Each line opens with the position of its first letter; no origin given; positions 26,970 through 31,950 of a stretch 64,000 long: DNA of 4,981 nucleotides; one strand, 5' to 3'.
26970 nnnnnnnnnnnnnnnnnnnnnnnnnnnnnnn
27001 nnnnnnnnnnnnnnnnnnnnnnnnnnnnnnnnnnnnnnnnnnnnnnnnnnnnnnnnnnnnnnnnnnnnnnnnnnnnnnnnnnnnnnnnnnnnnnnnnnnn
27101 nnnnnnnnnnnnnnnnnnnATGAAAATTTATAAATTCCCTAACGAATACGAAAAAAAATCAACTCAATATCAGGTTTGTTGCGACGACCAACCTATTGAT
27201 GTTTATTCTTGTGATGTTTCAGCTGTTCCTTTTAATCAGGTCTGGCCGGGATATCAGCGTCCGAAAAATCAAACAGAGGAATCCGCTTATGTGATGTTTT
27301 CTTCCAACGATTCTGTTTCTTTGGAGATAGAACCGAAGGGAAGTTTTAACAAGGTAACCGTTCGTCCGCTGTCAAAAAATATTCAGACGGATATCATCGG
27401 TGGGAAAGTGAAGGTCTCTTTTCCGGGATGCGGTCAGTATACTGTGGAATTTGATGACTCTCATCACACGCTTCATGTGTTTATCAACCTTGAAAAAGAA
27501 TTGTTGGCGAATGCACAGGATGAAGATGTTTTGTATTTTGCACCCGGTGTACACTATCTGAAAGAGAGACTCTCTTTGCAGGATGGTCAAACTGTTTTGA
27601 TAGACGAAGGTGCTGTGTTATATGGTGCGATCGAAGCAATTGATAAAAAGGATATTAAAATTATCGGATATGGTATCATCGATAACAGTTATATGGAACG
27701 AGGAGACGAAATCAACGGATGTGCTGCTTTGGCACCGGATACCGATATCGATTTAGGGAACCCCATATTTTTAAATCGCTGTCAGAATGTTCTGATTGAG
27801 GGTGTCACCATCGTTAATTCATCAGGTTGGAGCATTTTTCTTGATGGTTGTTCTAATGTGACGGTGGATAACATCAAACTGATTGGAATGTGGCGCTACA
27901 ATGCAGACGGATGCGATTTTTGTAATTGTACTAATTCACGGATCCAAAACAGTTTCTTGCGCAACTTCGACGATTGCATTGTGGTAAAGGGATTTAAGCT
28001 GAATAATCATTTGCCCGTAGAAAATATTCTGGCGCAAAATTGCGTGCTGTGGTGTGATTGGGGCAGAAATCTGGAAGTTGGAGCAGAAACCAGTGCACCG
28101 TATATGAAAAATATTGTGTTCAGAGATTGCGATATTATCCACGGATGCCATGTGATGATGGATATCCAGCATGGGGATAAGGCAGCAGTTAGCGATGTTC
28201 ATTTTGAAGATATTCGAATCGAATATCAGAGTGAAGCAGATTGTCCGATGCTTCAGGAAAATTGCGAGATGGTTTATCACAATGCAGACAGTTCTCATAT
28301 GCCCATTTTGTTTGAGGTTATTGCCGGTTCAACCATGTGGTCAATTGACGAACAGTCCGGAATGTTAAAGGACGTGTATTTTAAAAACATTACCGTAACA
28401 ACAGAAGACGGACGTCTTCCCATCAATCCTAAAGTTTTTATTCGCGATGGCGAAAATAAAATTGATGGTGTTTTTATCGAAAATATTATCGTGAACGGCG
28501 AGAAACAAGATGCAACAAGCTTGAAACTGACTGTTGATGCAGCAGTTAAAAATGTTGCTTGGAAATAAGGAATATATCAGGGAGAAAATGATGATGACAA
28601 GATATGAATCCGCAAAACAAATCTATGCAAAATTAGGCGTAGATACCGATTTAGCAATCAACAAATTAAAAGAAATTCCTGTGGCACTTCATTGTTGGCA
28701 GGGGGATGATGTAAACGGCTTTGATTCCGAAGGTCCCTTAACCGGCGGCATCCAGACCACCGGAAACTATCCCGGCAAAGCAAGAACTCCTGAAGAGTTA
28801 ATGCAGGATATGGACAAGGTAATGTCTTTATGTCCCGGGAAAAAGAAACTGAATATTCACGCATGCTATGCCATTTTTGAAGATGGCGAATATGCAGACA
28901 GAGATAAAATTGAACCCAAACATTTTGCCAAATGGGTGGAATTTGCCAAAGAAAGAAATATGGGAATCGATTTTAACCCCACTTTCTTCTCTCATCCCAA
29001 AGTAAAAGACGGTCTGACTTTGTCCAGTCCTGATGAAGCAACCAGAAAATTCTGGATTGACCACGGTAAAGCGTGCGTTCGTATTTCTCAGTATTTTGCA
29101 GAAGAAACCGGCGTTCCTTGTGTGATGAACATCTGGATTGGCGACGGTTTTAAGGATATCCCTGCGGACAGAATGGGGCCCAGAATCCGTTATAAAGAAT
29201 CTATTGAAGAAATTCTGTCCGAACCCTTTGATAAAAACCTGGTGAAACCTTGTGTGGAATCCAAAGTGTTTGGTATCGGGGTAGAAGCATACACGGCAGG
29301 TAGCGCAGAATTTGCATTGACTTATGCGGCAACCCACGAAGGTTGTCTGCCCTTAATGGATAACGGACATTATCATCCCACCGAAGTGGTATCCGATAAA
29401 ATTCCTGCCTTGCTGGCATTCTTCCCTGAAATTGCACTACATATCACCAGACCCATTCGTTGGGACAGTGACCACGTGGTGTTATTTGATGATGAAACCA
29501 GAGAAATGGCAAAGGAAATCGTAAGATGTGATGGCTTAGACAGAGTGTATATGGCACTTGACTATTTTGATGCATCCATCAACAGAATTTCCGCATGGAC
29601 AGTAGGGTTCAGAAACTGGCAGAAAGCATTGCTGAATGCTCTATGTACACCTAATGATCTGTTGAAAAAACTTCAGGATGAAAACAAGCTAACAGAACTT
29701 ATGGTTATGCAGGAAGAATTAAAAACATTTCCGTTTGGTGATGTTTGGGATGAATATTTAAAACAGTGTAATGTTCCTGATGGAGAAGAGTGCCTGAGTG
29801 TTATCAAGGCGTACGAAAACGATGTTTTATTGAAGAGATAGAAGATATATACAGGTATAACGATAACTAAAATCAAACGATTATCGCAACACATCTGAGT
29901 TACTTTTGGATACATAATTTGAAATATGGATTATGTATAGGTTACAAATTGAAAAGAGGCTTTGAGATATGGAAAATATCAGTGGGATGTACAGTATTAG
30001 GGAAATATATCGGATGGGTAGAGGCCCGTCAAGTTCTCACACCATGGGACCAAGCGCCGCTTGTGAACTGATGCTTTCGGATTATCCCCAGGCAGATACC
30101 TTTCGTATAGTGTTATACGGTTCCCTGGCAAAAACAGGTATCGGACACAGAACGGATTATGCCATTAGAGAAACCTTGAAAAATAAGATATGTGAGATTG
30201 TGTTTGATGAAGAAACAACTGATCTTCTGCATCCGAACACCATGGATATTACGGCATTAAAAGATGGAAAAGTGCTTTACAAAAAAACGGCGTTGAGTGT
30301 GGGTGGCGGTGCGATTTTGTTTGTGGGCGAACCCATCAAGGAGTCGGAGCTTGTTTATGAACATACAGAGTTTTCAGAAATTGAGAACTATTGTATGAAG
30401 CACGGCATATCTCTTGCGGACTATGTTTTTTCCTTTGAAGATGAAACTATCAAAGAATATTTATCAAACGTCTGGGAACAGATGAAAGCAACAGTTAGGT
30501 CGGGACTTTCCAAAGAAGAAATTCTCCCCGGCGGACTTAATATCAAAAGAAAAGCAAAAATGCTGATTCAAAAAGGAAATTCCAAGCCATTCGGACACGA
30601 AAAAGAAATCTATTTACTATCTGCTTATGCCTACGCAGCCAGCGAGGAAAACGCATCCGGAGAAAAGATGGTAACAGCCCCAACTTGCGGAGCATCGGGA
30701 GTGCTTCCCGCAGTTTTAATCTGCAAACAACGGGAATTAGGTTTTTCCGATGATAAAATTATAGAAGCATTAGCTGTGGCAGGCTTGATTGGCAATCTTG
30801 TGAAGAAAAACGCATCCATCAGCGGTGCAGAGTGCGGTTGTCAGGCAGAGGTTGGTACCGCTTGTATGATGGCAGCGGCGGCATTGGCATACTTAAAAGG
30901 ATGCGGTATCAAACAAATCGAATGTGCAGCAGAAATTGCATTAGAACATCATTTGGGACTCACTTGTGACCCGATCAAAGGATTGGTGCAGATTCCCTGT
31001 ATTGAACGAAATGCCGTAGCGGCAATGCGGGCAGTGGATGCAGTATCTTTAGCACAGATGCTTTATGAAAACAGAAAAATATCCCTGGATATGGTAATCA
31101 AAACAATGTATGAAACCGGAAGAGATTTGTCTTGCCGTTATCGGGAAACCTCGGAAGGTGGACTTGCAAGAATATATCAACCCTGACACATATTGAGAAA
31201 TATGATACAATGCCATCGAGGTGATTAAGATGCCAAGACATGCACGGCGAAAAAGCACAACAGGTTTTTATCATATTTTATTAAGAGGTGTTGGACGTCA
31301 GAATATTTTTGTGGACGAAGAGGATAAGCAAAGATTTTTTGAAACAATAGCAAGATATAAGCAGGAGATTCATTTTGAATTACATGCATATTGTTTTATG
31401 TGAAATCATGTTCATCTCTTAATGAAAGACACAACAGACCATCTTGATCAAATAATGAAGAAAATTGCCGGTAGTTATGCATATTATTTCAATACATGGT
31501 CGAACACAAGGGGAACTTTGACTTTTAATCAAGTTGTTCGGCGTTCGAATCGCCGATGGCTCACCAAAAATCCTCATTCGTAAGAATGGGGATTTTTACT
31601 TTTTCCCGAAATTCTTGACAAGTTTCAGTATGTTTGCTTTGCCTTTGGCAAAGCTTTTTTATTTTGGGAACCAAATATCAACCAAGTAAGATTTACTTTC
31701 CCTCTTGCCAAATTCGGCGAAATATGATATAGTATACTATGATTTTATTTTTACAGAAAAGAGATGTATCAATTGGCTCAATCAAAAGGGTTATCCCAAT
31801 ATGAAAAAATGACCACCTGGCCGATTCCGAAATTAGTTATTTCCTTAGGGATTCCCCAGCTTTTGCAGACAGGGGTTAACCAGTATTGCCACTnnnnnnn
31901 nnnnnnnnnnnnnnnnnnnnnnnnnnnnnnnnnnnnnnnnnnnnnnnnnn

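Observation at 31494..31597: Isolated 3' half of tRNA-Lys marks the right end of a probable integrated island carrying the whole glycan locus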

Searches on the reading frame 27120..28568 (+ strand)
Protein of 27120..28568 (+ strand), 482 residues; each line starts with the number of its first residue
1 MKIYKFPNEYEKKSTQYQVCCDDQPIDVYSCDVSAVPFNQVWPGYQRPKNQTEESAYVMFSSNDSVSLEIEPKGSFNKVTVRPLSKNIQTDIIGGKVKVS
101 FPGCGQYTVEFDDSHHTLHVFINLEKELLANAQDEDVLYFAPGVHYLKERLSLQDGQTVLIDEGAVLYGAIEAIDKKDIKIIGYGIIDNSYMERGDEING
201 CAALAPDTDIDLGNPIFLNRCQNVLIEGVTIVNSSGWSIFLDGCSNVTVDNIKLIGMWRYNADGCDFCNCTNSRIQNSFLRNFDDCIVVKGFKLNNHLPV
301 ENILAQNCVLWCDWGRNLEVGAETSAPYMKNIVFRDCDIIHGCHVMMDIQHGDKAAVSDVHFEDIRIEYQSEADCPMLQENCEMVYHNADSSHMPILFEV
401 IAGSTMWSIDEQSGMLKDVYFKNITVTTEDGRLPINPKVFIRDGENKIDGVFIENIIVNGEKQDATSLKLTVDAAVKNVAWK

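Call 12: search_protein_families(library=pfam, proteins=[window:27120-28568:+])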
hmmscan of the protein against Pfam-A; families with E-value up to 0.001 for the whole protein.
window:27120-28568:+ (482 aa): 1 family
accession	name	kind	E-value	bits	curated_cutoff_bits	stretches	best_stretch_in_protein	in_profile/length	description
PF00295.23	Glyco_hydro_28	-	3e-13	50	22.9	1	216-373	94-245/324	Glycosyl hydrolases family 28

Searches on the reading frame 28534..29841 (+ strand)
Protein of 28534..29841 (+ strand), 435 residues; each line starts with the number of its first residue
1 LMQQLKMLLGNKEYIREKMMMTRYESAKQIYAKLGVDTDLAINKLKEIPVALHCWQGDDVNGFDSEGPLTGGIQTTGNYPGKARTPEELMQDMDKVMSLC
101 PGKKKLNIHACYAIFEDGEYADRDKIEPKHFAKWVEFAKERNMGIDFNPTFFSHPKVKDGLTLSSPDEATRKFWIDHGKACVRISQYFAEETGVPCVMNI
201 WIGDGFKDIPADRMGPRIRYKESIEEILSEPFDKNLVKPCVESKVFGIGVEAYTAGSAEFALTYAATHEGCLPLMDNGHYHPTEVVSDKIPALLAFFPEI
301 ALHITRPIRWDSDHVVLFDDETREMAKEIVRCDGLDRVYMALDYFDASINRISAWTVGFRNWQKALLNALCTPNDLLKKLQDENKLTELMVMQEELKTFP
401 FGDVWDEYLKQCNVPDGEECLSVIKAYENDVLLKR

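Call 12: search_protein_families(library=pfam, proteins=[window:28534-29841:+])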
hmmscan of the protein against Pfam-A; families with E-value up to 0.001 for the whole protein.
window:28534-29841:+ (435 aa): 1 family
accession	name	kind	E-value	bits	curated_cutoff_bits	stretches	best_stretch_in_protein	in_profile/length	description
PF06134.17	RhaA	-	7.1e-180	599.1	22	1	20-435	3-417/417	L-rhamnose isomerase (RhaA)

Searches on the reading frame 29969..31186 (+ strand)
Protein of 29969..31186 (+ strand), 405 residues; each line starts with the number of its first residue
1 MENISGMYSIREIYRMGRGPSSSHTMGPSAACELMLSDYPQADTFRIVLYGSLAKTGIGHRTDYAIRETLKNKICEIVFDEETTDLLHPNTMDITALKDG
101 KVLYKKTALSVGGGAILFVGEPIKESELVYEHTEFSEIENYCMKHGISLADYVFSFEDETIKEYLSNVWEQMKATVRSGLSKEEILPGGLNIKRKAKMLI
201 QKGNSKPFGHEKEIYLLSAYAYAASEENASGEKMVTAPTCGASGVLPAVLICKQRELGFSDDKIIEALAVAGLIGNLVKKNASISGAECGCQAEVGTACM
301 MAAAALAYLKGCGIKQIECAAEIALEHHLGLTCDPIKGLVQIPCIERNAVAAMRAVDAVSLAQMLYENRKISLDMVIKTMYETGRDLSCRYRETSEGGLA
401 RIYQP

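Call 12: search_protein_families(library=pfam, proteins=[window:29969-31186:+])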
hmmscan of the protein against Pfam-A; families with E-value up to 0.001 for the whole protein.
window:29969-31186:+ (405 aa): 2 families
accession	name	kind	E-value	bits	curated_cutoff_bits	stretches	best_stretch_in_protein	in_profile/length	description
PF03313.21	SDH_alpha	-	3.6e-75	253.4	26.4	1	139-400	22-260/260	Serine dehydratase alpha chain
PF03315.21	SDH_beta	-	1.9e-21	77.5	26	2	9-72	1-70/155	Serine dehydratase beta chain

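Call 15: find_encoding_contigs(protein=window:29969-31186:+, flank=10000, max_places=8)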
Protein window:29969-31186:+ (405 aa): no gene with exactly this product is on record in the collection.

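Call 56: search_protein_families(library=ncbifam, proteins=[window:29969-31186:+], max_evalue=0.00001)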
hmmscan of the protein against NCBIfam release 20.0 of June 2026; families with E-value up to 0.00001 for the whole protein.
window:29969-31186:+ (405 aa): 5 families
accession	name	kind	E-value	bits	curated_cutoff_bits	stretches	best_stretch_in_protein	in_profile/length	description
TIGR00720.1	sda_mono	equivalog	1.5e-115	386.7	345.1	2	76-400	110-447/450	L-serine ammonia-lyase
NF011598.0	PRK15023.1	equivalog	9.5e-87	291.8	942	2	87-400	122-448/454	L-serine ammonia-lyase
NF011614.0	PRK15040.1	equivalog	3e-85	286.9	873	2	76-400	112-448/454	L-serine ammonia-lyase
TIGR00718.1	sda_alpha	equivalog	2.8e-49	167.8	243.2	1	158-400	35-274/300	L-serine ammonia-lyase, iron-sulfur-dependent, subunit alpha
TIGR00719.1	sda_beta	equivalog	9.2e-07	28.8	161.2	0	19-66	16-64/208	L-serine ammonia-lyase, iron-sulfur-dependent subunit beta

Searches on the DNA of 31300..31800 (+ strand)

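Call 65: search_rna_families(source=window, start=31300, end=31800, threshold=evalue, max_evalue=10, show_alignments=2)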
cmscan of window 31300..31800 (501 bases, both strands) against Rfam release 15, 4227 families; matches with E-value up to 10: 12.
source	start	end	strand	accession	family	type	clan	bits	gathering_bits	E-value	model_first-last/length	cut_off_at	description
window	31554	31630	-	RF02362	Yfr10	Gene; sRNA;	-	23.4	43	0.36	1-78/78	no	Cyanobacterial functional RNA 10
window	31566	31663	-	RF04178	BTnc005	Gene; sRNA;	-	18.9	174.8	0.049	1-205/205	no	Bacteroides sRNA BTnc005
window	31517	31602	+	RF00515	PyrR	Cis-reg;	-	18.7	54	4.2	1-115/115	no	PyrR binding site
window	31558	31609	+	RF02362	Yfr10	Gene; sRNA;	-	18.6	43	3.6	1-78/78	no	Cyanobacterial functional RNA 10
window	31563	31657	-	RF00515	PyrR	Cis-reg;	-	18.1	54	5.3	1-115/115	no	PyrR binding site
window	31413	31486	-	RF02393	sau-59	Gene; sRNA;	-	17.9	80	8.3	1-128/128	no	Staphylococcus sRNA sau-59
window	31559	31676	+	RF02579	tsr26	Gene; sRNA;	-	17.3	141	6.5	1-122/122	no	S. aureus tsr26 small RNA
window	31571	31618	-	RF02418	Spd-sr07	Gene; sRNA;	-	16.2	55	8.2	1-63/63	no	Streptococcus sRNA Spd-sr07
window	31706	31762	-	RF03476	mir-7360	Gene; miRNA;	-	15.9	47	5.2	1-59/59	no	mir-7360 microRNA precursor family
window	31491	31563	+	RF00005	tRNA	Gene; tRNA;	CL00001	15.4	29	2.7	1-71/71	no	tRNA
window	31694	31800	+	RF02707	TeloSII_ncR33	Gene; sRNA;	-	12.8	105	3.1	1-154/297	3'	TeloSII non coding RNA 33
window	31561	31684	-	RF02637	EF0408_EF0409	Gene; sRNA;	-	9.6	440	4.8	1-412/412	no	Enterococcus sRNA EF0408_EF0409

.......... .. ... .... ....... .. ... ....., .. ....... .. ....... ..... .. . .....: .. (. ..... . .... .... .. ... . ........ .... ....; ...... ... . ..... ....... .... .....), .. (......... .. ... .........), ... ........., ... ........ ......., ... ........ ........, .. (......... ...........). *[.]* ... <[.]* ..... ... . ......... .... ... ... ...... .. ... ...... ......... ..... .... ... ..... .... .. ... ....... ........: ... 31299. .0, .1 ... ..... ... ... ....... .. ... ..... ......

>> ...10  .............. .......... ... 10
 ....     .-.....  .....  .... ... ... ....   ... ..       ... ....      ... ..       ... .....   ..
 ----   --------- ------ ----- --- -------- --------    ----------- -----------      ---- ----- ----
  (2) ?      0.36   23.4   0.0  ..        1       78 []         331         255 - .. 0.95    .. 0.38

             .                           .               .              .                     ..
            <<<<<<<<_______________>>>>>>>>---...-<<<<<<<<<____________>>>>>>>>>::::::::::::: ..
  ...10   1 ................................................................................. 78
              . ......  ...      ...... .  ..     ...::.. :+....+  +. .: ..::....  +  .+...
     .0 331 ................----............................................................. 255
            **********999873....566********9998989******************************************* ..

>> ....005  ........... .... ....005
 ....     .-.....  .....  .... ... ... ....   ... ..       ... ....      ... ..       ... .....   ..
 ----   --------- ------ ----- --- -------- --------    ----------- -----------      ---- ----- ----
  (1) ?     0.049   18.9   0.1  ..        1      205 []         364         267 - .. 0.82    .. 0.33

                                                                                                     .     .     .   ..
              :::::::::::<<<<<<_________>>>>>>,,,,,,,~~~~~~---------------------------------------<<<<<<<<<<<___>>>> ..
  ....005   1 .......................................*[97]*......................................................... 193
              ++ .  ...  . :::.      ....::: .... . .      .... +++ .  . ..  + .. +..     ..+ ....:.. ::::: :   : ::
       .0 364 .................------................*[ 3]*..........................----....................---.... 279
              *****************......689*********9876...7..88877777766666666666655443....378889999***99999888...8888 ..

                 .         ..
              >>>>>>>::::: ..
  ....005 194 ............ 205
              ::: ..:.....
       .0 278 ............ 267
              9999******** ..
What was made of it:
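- Checked: The Rfam tRNA model scores only 15.4 bits against a cut-off of 29 (call 65).
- Tried and rejected: There is no Rfam support (call 65), and the acceptor and D arms cannot form.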

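Call 74: search_dna_similar(query=window:31497-31610:+, collection=phages, mode=distant, max_evalue=0.001, max_rows=10)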
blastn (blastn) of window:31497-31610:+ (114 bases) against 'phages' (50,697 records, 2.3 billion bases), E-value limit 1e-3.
Records with a match: 7; places in all: 7; records where one place covers at least 80% of the query: 0.
Best place of each record, by identity: 90-95% 1; 80-90% 6.
By first word of the organism name: Bacteriophage 4; Dulem 2; Clostridium 1.
By host as written in the record: - 4; Eulemur fulvus collaris 1; [Clostridium] scindens DSM 5676 1; Varecia variegata 1.
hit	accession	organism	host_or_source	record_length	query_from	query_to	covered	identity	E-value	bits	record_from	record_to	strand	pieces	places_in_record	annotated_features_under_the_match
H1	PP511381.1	Dulem virus 51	Eulemur fulvus collaris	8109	26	101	67%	84.0%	7e-16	89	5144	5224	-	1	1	none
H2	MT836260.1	Bacteriophage sp.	human fecal samples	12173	16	71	49%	85.7%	2e-9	66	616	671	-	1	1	record has no annotation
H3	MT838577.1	Bacteriophage sp.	human fecal samples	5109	22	70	43%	91.8%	5e-11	72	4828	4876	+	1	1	record has no annotation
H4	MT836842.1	Bacteriophage sp.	human fecal samples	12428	23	72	44%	86.0%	3e-7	60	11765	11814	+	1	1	record has no annotation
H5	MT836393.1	Bacteriophage sp.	human fecal samples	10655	21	71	45%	82.4%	5e-5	53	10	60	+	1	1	record has no annotation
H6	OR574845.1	Clostridium phage phiCs5676-1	[Clostridium] scindens DSM 5676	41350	22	67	40%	87.0%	1e-6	57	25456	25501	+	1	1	hypothetical protein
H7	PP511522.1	Dulem virus 35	Varecia variegata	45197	22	67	40%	87.0%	1e-6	57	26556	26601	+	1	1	none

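Call 76: get_annotated_region(hit=H6, flank=3000)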
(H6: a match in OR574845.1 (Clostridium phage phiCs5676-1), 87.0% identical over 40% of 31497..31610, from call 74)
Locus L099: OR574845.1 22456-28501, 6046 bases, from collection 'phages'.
description: Clostridium phage phiCs5676-1, complete genome.
organism: Clostridium phage phiCs5676-1 (NCBI taxid 3079663)
taxonomy: Viruses
host: [Clostridium] scindens DSM 5676; source: human feces; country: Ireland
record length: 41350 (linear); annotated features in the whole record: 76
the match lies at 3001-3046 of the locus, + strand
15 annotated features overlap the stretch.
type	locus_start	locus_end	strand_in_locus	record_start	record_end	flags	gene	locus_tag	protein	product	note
CDS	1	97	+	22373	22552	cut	-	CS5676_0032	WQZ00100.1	hypothetical protein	-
CDS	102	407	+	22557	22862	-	-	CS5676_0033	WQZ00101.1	hypothetical protein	-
CDS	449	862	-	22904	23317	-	-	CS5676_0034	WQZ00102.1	hypothetical protein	-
CDS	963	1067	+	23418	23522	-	-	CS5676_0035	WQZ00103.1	hypothetical protein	-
CDS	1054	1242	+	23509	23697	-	-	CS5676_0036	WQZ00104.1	hypothetical protein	-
CDS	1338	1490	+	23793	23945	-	-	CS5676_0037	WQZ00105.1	hypothetical protein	-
CDS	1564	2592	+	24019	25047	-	-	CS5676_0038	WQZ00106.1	hypothetical protein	-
CDS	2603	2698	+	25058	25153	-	-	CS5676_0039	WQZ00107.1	hypothetical protein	-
CDS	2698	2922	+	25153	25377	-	-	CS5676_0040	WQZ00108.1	transcriptional regulator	-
CDS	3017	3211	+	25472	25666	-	-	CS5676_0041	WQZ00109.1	hypothetical protein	-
CDS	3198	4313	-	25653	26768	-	-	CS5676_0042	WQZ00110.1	integrase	-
CDS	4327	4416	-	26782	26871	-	-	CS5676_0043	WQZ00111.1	hypothetical protein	-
CDS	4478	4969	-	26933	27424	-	-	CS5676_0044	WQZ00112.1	hypothetical protein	-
CDS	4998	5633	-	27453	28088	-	-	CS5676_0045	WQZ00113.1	hypothetical protein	-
CDS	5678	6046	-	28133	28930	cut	-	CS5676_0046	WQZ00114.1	transcriptional repressor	-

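Call 77: get_annotated_region(hit=H1, flank=3000)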
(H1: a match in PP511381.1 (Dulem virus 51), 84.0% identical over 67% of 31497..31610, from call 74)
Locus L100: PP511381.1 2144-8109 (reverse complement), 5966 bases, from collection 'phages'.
description: Dulem virus 51 isolate Duke_21_16, complete genome.
organism: Dulem virus 51 (NCBI taxid 3145762)
taxonomy: Viruses; Monodnaviria; Loebvirae; Hofneiviricota; Faserviricetes; Tubulavirales; Inoviridae; Inovirus
host: Eulemur fulvus collaris; source: feces; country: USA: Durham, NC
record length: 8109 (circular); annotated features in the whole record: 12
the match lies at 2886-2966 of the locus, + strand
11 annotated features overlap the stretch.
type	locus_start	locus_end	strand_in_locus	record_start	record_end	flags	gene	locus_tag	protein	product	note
CDS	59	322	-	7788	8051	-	-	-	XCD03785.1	hypothetical protein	-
CDS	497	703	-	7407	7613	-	-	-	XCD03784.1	hypothetical protein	-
CDS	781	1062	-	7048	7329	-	-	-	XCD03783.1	hypothetical protein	-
CDS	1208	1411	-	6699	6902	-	-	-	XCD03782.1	hypothetical protein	-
CDS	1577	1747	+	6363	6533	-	-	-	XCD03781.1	hypothetical protein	-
CDS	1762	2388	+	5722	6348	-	-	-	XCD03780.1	hypothetical protein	-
CDS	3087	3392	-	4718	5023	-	-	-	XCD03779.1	hypothetical protein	-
CDS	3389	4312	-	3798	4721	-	-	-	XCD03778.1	recombinase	-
CDS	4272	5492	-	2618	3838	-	-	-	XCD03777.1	replication protein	-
CDS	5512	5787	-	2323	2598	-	-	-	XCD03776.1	hypothetical protein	-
CDS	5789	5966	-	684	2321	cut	-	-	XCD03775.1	hypothetical protein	-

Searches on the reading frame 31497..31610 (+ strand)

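Call 85: search_protein_families(library=pfam, proteins=[L100:3389-4312:-])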
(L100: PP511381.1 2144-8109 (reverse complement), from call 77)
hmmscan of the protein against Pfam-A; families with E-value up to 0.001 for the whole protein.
L100:3389-4312:- (307 aa): 4 families
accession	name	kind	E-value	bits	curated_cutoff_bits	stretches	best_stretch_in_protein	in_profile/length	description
PF00589.27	Phage_integrase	-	1.7e-34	119.5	27.1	1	125-285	9-169/172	Phage integrase family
PF13102.12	Phage_int_SAM_5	-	8.1e-09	36.2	22.3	1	18-100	7-89/98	Phage integrase SAM-like domain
PF13495.12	Phage_int_SAM_4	-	4.9e-07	30.5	27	1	18-98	3-83/85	Phage integrase, N-terminal SAM-like domain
PF02899.23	Phage_int_SAM_1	-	9.8e-07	29.4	22.3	1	23-96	7-82/83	Phage integrase, N-terminal SAM-like domain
